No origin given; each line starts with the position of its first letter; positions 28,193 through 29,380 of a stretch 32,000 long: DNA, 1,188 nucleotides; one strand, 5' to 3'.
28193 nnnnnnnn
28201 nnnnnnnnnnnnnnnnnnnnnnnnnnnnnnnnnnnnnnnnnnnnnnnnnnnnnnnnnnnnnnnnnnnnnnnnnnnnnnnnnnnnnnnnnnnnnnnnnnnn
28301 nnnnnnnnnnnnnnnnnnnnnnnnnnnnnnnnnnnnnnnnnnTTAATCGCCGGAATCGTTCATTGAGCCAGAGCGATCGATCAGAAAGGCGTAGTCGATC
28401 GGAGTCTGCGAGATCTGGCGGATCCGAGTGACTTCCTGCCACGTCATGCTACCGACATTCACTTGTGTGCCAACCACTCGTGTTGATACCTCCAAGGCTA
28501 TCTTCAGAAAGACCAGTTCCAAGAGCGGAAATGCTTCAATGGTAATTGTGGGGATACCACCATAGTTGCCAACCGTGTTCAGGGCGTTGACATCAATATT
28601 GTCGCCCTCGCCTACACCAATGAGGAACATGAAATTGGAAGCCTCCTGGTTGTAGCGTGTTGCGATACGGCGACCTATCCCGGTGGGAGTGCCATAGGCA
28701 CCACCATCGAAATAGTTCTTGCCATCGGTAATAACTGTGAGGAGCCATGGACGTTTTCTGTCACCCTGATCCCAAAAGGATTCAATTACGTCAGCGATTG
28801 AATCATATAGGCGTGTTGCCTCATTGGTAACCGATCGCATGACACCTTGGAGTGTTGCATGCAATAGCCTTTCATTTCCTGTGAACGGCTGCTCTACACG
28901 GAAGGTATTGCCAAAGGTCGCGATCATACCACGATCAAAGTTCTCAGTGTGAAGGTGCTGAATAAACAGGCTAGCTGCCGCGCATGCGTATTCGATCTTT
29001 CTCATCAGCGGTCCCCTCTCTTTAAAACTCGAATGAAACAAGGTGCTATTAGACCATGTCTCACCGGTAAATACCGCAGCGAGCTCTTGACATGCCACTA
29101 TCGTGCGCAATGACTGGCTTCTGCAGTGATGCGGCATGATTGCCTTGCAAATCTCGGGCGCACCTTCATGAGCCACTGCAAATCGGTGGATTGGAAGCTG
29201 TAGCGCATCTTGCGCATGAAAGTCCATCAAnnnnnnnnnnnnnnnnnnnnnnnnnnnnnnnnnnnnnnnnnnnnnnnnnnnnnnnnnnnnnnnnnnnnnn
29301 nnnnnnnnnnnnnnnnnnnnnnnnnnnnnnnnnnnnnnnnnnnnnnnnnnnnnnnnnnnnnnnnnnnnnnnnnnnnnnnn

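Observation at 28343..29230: vWA domain with its MIDAS DxSxS strand relocated to the C-terminus (candidate circularly permuted vWA protein)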

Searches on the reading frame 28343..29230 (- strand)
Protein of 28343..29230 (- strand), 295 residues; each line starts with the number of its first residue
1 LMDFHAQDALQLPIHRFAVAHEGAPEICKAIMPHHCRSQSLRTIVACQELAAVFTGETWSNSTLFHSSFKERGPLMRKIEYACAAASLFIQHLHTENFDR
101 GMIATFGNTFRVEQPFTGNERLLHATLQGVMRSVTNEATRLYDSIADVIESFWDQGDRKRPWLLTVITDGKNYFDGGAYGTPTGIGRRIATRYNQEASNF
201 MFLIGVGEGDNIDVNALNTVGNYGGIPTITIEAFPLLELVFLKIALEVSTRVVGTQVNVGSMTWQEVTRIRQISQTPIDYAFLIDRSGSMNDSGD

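Call 5: search_protein_families(library=pfam, proteins=[window:28343-29230:-], max_evalue=10)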
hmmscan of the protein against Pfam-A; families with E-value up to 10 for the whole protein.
window:28343-29230:- (295 aa): 3 families
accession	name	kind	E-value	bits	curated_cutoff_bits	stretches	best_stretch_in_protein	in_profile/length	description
PF13519.12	VWA_2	-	5.4e-07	30.6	27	1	76-170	18-106/107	von Willebrand factor type A domain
PF00092.34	VWA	-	0.0012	19.5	23.8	1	85-220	23-150/174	von Willebrand factor type A domain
PF06019.16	Phage_30_8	-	0.23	11.8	25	1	100-144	44-88/124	Phage GP30.8 protein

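Call 6: find_homologous_proteins(query=window:28343-29230:-, max_evalue=0.001)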
Query window:28343-29230:- (295 aa): 104 proteins with E <= 0.001 among 924 candidates.
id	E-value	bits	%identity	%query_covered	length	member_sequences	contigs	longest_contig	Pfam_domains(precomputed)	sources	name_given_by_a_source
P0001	1.6e-142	492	100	75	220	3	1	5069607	PF13519.13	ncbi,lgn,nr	ncbi:MAG: hypothetical protein OJF49_004215 [Ktedonobacterales bacterium]|nr:MAG: hypothetical prote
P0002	4.0e-104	366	75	75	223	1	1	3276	PF13519.13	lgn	-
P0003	5.9e-89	316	65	75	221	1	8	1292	-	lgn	-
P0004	2.1e-88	314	64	74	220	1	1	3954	PF13519.13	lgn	-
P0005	1.1e-87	312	65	74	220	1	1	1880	PF13519.13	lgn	-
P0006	6.7e-87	310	65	75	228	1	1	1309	-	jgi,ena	-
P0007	9.2e-87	309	64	74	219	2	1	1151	PF13519.13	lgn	-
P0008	1.4e-86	309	63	75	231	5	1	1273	PF13519.13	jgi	jgi:hypothetical protein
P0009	1.4e-86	308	66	74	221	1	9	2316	PF13519.13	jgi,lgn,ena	jgi:hypothetical protein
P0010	2.4e-86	308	65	74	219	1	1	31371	PF13519.13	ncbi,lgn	-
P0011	1.5e-85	305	60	75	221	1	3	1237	PF13519.13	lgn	-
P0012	2.1e-85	305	63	74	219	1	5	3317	PF13519.13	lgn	-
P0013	2.4e-85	304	63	75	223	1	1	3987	-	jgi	jgi:hypothetical protein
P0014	3.8e-85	304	63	75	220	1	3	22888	PF13519.13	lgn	-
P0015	4.3e-85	304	64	74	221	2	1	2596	PF00092.35,PF13519.13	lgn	-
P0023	1.4e-82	295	63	74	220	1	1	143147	PF00092.35,PF13519.13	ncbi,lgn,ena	-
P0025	3.1e-82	294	60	75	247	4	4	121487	-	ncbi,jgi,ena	jgi:hypothetical protein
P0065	2.4e-72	262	56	74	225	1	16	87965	PF00092.35,PF13519.13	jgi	jgi:hypothetical protein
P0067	6.6e-72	260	55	74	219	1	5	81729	-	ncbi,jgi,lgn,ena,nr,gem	ncbi:MAG TPA: hypothetical protein PLJ35_06885 [Anaerolineae bacterium]|nr:hypothetical protein [Ana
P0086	6.7e-62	228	52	75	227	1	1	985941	PF00092.35,PF13519.13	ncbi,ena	-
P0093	5.7e-54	202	48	75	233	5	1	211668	PF13519.13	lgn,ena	-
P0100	4.0e-44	169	44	73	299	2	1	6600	PF00092.35,PF13519.13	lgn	-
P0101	9.0e-38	148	37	75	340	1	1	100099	PF00092.35,PF13519.13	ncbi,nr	ncbi:hypothetical protein HDV00_002021 [Rhizophlyctis rosea]|nr:hypothetical protein HDV00_002021 [R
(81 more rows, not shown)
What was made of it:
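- Checked: The match is far beyond chance, with family E-values down to 1e-142 (call 6).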

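Call 14: find_encoding_contigs(protein=P0023, flank=6000, max_places=2)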
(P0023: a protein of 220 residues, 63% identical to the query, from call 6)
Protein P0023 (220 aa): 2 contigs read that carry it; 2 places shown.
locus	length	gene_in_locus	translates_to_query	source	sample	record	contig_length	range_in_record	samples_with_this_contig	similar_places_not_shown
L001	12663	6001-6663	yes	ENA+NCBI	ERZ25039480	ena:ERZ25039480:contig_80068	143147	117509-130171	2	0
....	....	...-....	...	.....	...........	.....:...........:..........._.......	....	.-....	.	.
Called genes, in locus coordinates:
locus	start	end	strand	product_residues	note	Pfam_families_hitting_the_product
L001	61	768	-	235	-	PF13563:2_5_RNA_ligase2 (faint)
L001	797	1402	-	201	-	PF17761:DUF1016_N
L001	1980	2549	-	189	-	PF12686:DUF3800 (weak)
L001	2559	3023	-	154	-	PF00069:Pkinase, PF07714:PK_Tyr_Ser-Thr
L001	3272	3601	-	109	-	-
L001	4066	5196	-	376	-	-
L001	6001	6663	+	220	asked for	PF00092:VWA (faint), PF13519:VWA_2 (faint)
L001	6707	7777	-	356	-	-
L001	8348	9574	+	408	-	PF01351:RNase_HII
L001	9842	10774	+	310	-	PF07719:TPR_2 (faint), PF13424:TPR_12 (faint), PF13428:TPR_14 (faint), PF14559:TPR_19 (faint), PF13181:TPR_8 (faint), PF13371:TPR_9 (faint), PF13432:TPR_16 (weak), PF00515:TPR_1 (weak), +2 more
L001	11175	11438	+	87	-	PF00216:Bac_DNA_binding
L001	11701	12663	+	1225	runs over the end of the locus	PF23598:LRR_14, PF13855:LRR_8, PF23598:LRR_14, PF12799:LRR_4, PF13855:LRR_8, PF23598:LRR_14, PF13855:LRR_8, PF13855:LRR_8, +17 more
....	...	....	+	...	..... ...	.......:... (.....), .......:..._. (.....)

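Call 15: find_encoding_contigs(protein=P0067, flank=6000, max_places=2)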
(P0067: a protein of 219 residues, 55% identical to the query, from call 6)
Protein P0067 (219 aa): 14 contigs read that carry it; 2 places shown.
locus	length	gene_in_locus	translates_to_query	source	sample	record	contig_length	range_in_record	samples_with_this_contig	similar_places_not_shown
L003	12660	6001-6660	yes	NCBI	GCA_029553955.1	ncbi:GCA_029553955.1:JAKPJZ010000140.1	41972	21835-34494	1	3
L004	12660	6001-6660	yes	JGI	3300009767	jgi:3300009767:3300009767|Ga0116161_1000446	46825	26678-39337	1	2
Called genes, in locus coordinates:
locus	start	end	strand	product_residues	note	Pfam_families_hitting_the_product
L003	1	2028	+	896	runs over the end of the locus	PF00989:PAS, PF08448:PAS_4, PF13188:PAS_8, PF13426:PAS_9, PF08447:PAS_3 (weak), PF08448:PAS_4, PF00512:HisKA, PF02518:HATPase_c, +1 more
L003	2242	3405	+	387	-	PF01702:TGT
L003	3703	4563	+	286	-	PF02673:BacA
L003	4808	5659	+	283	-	PF03466:LysR_substrate (weak), PF12849:PBP_like_2, PF13531:SBP_bac_11, PF12727:PBP_like (weak)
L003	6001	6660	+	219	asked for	-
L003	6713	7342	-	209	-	PF00753:Lactamase_B, PF12706:Lactamase_B_2 (weak)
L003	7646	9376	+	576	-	PF00587:tRNA-synt_2b, PF04073:tRNA_edit, PF03129:HGTP_anticodon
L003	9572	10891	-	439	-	PF01663:Phosphodiest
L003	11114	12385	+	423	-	PF00149:Metallophos, PF12850:Metallophos_2 (faint)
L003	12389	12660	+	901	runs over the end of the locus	PF00005:ABC_tran (faint), PF02463:SMC_N, PF13175:AAA_15, PF13304:AAA_21 (faint), PF13476:AAA_23, PF13558:SbcC_Walker_B (faint)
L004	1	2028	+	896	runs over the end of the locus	PF00989:PAS, PF08448:PAS_4, PF13188:PAS_8, PF13426:PAS_9, PF08447:PAS_3 (weak), PF08448:PAS_4, PF00512:HisKA, PF02518:HATPase_c, +1 more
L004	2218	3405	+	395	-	PF01702:TGT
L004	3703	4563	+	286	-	PF02673:BacA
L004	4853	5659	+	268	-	PF12849:PBP_like_2, PF03466:LysR_substrate (weak), PF13531:SBP_bac_11, PF12727:PBP_like (weak)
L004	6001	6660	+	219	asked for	-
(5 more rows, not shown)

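Call 16: find_encoding_contigs(protein=P0086, flank=6000, max_places=2)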
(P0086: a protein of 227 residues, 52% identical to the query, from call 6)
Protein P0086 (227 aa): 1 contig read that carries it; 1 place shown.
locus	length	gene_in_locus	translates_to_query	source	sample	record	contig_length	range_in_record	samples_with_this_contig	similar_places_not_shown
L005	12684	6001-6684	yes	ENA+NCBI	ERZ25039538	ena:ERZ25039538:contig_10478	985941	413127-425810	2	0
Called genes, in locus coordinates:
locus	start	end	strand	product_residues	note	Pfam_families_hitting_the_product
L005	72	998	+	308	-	PF00056:Ldh_1_N, PF02866:Ldh_1_C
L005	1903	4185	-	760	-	PF23569:NBD_SMAX1, PF00004:AAA, PF17871:AAA_lid_9, PF00158:Sigma54_activat, PF00004:AAA, PF07724:AAA_2, PF07728:AAA_5, PF10431:ClpB_D2-small, +6 more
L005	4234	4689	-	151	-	PF01797:Y1_Tnp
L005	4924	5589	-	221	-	PF04471:Mrr_cat, PF22722:NA-iREase1 (weak), PF13156:Mrr_cat_2 (weak)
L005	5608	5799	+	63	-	-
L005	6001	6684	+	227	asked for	PF00092:VWA (weak), PF13519:VWA_2 (weak)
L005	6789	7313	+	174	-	-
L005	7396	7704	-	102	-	PF18741:MTES_1575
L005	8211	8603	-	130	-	PF13086:AAA_11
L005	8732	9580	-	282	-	PF13086:AAA_11, PF13401:AAA_22 (faint)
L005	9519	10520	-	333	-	-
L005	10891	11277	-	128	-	-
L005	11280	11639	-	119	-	-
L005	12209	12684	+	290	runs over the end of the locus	PF00532:Peripla_BP_1, PF13407:Peripla_BP_4, PF13377:Peripla_BP_3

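Call 22: find_encoding_contigs(protein=P0093, flank=6000, max_places=1)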
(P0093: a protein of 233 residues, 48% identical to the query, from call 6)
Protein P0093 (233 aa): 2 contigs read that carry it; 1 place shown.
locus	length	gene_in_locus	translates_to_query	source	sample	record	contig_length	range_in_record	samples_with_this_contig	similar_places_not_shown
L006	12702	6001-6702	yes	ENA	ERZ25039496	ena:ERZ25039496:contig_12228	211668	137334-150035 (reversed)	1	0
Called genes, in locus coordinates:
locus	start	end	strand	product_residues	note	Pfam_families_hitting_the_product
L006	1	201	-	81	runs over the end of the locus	PF13358:DDE_3 (weak)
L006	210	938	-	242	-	-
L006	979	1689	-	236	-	-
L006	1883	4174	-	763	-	PF23569:NBD_SMAX1, PF00004:AAA, PF17871:AAA_lid_9, PF00158:Sigma54_activat, PF00004:AAA, PF07724:AAA_2, PF07728:AAA_5, PF10431:ClpB_D2-small, +8 more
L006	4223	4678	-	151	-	PF01797:Y1_Tnp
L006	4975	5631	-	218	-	PF04471:Mrr_cat, PF13156:Mrr_cat_2 (weak)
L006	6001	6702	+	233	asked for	PF13519:VWA_2 (weak)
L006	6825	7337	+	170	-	-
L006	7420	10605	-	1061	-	PF13086:AAA_11, PF13245:AAA_19 (faint), PF13604:AAA_30 (faint), PF01443:Viral_helicase1 (faint), PF13087:AAA_12, PF18741:MTES_1575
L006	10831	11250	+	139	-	-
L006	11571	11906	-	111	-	-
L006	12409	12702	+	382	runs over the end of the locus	PF00356:LacI, PF00532:Peripla_BP_1, PF13407:Peripla_BP_4, PF13377:Peripla_BP_3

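Call 23: find_encoding_contigs(protein=P0065, flank=6000, max_places=1)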
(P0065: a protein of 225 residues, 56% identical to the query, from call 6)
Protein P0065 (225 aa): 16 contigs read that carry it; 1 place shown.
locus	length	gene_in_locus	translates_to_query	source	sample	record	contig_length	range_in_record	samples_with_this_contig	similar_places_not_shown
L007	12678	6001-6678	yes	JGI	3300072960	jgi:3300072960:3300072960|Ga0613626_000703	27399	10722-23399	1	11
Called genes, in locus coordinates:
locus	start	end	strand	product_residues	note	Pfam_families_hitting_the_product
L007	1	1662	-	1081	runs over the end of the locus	PF12469:Cmr2_N, PF22335:Cas10-Cmr2_palm2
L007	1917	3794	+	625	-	-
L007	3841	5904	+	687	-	PF08433:KTI12 (weak), PF13671:AAA_33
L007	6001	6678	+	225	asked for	PF13519:VWA_2, PF00092:VWA (faint)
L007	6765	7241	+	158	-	PF03703:bPH_2 (weak)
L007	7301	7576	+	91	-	-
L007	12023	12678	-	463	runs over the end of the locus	PF07719:TPR_2 (faint), PF13181:TPR_8 (faint), PF13431:TPR_17 (faint), PF13424:TPR_12 (weak), PF17874:TPR_MalT (weak), PF13424:TPR_12, PF00515:TPR_1 (weak), PF13424:TPR_12, +8 more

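Call 24: find_encoding_contigs(protein=P0025, flank=6000, max_places=1)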
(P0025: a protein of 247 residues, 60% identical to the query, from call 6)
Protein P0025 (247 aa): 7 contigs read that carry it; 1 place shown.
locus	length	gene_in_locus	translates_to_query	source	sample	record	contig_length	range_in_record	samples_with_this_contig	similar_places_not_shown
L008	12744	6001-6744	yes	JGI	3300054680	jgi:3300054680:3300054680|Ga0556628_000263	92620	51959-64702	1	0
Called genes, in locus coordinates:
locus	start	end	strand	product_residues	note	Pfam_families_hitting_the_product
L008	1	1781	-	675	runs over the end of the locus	PF00069:Pkinase, PF07714:PK_Tyr_Ser-Thr, PF12849:PBP_like_2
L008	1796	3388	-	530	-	PF00069:Pkinase, PF03109:ABC1 (faint), PF07714:PK_Tyr_Ser-Thr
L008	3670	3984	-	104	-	PF11750:DUF3307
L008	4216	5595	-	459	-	PF00202:Aminotran_3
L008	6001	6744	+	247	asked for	-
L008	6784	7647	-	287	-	PF03239:FTR1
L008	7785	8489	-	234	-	PF01325:Fe_dep_repress, PF01047:MarR (weak), PF00392:GntR (faint), PF13412:HTH_24 (faint), PF02742:Fe_dep_repr_C, PF04023:FeoA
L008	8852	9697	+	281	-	PF01476:LysM, PF01464:SLT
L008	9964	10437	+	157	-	PF04978:MST, PF12867:DinB_2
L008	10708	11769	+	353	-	PF00579:tRNA-synt_1b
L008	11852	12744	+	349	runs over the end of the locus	PF00579:tRNA-synt_1b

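Call 37: search_protein_families(library=padloc, proteins=[P0086], max_evalue=0.01)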
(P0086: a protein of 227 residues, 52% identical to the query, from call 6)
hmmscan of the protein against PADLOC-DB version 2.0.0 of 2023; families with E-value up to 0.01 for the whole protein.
P0086 (227 aa): 0 families

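Call 48: find_encoding_contigs(protein=P0001, flank=5000, max_places=2)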
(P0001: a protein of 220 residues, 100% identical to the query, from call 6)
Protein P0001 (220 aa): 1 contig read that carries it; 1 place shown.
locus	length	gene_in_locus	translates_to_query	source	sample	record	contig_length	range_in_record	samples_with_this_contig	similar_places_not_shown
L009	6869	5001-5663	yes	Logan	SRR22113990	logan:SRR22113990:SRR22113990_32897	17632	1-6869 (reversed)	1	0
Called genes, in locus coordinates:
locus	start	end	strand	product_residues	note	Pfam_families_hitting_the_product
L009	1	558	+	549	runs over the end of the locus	PF00117:GATase, PF07722:Peptidase_C26, PF02540:NAD_synthase (weak), PF00958:GMP_synt_C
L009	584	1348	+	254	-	-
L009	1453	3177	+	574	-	PF08811:DUF1800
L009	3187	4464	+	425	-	PF07394:DUF1501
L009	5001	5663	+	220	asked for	PF13519:VWA_2 (faint)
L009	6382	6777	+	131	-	-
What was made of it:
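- Two independent gene calls give 220 aa (calls 6, 48).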

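Call 55: search_protein_families(library=pfam, proteins=[L003:4592-5656:+], max_evalue=0.00001)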
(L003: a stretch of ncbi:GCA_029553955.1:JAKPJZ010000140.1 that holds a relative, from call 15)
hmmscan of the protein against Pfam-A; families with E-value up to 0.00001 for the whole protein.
L003:4592-5656:+ (355 aa): 4 families
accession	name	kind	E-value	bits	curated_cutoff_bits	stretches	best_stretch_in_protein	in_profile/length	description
PF12849.12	PBP_like_2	-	1.9e-32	113.5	27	1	104-342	3-267/267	PBP superfamily domain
PF13531.11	SBP_bac_11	-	5.9e-12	46.3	25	1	113-349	1-223/227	Bacterial extracellular solute-binding protein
PF03466.25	LysR_substrate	-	2e-07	31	28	1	111-337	6-203/209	LysR substrate binding domain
PF12727.12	PBP_like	-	3.1e-07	30.2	27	1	130-289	2-155/193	PBP superfamily domain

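Call 57: find_encoding_contigs(protein=P0002, flank=3000, max_places=1)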
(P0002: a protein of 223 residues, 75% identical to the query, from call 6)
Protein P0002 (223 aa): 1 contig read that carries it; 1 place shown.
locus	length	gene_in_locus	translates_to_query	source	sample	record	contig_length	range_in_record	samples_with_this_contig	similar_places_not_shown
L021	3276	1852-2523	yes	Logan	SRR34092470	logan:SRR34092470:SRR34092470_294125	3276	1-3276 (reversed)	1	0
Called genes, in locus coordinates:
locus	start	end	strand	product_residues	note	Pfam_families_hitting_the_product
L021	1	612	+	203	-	?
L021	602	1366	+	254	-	PF02527:GidB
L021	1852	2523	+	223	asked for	PF13519:VWA_2 (faint)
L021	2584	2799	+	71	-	-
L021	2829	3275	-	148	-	?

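Call 66: predict_structure(alignment_id=A4)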
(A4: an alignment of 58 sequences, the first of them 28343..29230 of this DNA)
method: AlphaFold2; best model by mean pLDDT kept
length: 295 residues; sequences in the alignment: 58
mean_pLDDT: 76.7   pTM: 0.74
mean pLDDT of the five models: 76.7, 76.1, 76.0, 75.3, 74.5
residues with pLDDT >= 90: 159; 70-90: 51; 50-70: 14; < 50: 71
segments of 3 or more residues with pLDDT < 50: 1-71
pLDDT, mean of each block of 10 residues (from residue 1): 31 24 31 33 34 35 41 77 95 94 96 98 98 90 96 97 95 72 95 93 92 92 96 91 88 72 80 88 96 85
secondary structure, 60 per line:
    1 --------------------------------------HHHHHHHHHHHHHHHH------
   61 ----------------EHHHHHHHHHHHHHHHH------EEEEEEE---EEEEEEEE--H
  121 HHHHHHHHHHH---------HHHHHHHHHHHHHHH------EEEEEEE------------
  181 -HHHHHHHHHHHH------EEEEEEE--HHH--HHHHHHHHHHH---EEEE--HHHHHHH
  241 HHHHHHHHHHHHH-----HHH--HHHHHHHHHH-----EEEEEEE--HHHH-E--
elements in order: H39-54 H78-93 E100-106 E110-117 H120-131 H141-155 E162-168 H182-193 E200-206 H214-224 E228-231 H234-253 H264-273 E279-285 H288-291
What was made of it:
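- A second run reproduced this (call 66).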

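Call 70: search_protein_families(library=pfam, proteins=[P0101, P0100], max_evalue=0.01)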
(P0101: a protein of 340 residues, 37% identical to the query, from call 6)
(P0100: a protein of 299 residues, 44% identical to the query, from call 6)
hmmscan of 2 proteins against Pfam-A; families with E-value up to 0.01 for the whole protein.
P0101 (340 aa): 6 families
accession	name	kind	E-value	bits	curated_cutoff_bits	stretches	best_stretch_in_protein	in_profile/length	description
PF00092.34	VWA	-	2.5e-12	47.8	23.8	1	6-162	16-171/174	von Willebrand factor type A domain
PF13519.12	VWA_2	-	1.5e-09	38.9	27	1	5-98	19-107/107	von Willebrand factor type A domain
PF00569.23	ZZ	-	0.0014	18.9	21.4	0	295-325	6-37/45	Zinc finger, ZZ type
PF13768.12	VWA_3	-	0.0016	19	27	0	9-146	19-149/155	von Willebrand factor type A domain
PF05762.20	VWA_CoxE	-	0.0026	17.6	26.4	0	188-214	45-71/222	VWA domain containing CoxE-like protein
PF01363.27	FYVE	-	0.008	16.7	27.8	1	295-328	10-44/67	FYVE zinc finger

P0100 (299 aa): 2 families
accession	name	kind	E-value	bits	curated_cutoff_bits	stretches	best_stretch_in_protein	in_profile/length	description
PF13519.12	VWA_2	-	2.7e-07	31.6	27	1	77-172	18-107/107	von Willebrand factor type A domain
PF00092.34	VWA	-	8.3e-06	26.6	23.8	1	86-186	23-119/174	von Willebrand factor type A domain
